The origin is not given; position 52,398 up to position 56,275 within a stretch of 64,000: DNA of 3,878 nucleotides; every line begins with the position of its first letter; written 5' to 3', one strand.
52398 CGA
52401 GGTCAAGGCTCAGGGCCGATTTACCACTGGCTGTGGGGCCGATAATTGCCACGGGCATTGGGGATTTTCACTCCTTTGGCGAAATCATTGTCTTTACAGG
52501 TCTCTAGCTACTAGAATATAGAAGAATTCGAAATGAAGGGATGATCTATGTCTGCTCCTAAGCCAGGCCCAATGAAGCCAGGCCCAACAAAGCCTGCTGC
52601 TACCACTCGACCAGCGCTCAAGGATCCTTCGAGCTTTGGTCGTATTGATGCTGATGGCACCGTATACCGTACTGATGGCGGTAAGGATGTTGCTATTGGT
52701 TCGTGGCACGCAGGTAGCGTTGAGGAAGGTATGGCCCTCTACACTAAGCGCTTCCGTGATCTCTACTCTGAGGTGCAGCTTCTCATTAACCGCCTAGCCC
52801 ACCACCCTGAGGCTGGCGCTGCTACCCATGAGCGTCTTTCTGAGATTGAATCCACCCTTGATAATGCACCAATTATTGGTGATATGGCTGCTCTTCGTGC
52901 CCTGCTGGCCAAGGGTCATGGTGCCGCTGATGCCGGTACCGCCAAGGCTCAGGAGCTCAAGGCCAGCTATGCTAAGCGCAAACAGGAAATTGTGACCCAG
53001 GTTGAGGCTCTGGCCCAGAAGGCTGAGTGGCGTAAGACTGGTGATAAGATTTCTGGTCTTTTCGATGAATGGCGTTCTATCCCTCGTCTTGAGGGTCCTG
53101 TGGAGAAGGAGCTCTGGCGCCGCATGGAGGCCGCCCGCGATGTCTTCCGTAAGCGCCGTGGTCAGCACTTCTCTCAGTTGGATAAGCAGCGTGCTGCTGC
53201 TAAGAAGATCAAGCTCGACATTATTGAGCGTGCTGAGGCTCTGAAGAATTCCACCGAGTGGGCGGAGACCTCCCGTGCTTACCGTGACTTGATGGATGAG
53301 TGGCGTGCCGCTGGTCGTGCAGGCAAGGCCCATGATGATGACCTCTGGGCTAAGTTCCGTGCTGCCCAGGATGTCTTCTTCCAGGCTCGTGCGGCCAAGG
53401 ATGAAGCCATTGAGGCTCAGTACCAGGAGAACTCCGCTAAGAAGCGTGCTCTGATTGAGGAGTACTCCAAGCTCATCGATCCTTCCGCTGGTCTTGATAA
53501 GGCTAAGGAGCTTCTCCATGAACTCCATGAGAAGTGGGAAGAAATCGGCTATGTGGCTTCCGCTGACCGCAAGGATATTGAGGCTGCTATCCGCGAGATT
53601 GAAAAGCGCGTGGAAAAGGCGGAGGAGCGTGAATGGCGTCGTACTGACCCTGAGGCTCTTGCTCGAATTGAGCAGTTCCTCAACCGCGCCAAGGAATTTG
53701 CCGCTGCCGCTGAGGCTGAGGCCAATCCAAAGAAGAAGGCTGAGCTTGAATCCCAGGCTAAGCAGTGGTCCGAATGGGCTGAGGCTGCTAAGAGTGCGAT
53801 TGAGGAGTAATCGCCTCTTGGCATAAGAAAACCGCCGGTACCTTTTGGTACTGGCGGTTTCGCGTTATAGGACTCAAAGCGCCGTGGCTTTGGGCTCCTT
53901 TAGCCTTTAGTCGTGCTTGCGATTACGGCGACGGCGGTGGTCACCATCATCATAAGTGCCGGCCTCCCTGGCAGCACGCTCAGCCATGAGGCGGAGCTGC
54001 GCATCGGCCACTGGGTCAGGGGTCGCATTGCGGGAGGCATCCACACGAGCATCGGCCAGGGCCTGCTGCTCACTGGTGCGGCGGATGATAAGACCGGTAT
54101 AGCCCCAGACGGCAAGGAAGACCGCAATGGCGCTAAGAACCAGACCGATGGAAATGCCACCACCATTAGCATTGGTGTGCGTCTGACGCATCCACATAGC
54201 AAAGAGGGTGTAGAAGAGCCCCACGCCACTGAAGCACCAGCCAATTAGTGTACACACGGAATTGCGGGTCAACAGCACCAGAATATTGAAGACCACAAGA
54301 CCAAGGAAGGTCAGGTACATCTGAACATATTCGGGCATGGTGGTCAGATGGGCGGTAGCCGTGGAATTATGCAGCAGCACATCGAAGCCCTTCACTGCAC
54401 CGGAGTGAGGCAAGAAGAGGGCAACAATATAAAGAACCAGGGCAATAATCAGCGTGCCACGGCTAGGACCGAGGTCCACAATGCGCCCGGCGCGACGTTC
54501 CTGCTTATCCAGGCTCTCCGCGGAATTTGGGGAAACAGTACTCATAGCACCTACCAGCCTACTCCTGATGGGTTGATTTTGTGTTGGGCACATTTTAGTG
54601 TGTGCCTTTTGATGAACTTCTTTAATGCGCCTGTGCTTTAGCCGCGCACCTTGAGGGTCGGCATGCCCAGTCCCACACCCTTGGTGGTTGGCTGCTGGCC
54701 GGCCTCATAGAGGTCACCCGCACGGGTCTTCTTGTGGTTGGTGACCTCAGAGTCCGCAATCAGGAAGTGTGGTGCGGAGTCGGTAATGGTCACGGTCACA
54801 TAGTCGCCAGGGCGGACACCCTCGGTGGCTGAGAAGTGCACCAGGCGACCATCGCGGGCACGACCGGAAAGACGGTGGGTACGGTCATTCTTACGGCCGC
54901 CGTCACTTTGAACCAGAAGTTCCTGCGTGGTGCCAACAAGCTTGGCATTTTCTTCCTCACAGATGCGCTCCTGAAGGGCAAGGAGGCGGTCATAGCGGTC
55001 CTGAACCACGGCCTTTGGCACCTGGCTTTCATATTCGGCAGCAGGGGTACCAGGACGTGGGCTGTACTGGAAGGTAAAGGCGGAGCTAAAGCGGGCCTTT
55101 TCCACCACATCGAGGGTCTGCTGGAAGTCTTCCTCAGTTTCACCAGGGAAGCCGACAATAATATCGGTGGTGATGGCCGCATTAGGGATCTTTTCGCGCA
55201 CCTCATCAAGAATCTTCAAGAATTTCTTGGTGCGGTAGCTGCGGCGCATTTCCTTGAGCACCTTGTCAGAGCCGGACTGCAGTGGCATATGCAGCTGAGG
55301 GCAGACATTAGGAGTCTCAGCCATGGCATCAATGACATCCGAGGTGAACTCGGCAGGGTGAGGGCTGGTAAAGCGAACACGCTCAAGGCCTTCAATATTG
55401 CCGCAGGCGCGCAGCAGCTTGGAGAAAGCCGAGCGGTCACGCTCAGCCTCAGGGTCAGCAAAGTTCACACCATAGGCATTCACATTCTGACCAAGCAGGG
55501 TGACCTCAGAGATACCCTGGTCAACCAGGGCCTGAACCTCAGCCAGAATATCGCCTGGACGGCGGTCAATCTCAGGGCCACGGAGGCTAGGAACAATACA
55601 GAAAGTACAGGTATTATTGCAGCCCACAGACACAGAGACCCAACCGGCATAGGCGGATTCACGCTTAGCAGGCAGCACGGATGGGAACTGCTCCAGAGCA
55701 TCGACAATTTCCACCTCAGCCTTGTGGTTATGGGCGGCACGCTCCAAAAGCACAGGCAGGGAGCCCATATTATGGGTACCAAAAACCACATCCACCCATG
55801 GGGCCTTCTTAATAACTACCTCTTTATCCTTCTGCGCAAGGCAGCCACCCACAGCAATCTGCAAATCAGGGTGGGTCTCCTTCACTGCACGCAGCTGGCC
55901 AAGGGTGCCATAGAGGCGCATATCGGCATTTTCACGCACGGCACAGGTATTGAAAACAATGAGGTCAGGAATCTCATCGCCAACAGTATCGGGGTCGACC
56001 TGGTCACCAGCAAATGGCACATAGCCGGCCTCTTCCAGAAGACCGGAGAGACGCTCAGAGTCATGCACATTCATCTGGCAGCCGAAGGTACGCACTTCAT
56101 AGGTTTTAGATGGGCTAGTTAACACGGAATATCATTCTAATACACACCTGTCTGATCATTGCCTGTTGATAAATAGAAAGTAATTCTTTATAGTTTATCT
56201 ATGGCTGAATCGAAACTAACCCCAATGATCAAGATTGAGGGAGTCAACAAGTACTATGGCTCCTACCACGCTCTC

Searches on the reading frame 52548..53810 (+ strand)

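Call 49: search_protein_families(library=pfam, proteins=[window:52548-53810:+], max_evalue=0.001)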
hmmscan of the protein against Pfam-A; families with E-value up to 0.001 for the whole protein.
window:52548-53810:+ (420 aa): 1 family
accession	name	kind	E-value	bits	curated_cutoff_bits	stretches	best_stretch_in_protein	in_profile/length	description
PF03993.17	DUF349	-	1.6e-42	144.2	23.9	3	188-260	1-74/75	Domain of Unknown Function (DUF349)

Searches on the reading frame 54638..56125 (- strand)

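Call 49: search_protein_families(library=pfam, proteins=[window:54638-56125:-], max_evalue=0.001)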
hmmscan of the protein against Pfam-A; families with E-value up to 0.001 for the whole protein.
window:54638-56125:- (495 aa): 3 families
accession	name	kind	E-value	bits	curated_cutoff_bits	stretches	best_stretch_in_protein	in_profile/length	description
PF04055.27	Radical_SAM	-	3.7e-29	102.5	29.5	1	163-339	1-164/166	Radical SAM superfamily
PF00919.26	UPF0004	-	5.4e-24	84.5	27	1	9-116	2-98/98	Uncharacterized protein family UPF0004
PF01938.26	TRAM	-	1.4e-05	25.3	21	1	395-458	2-59/61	TRAM domain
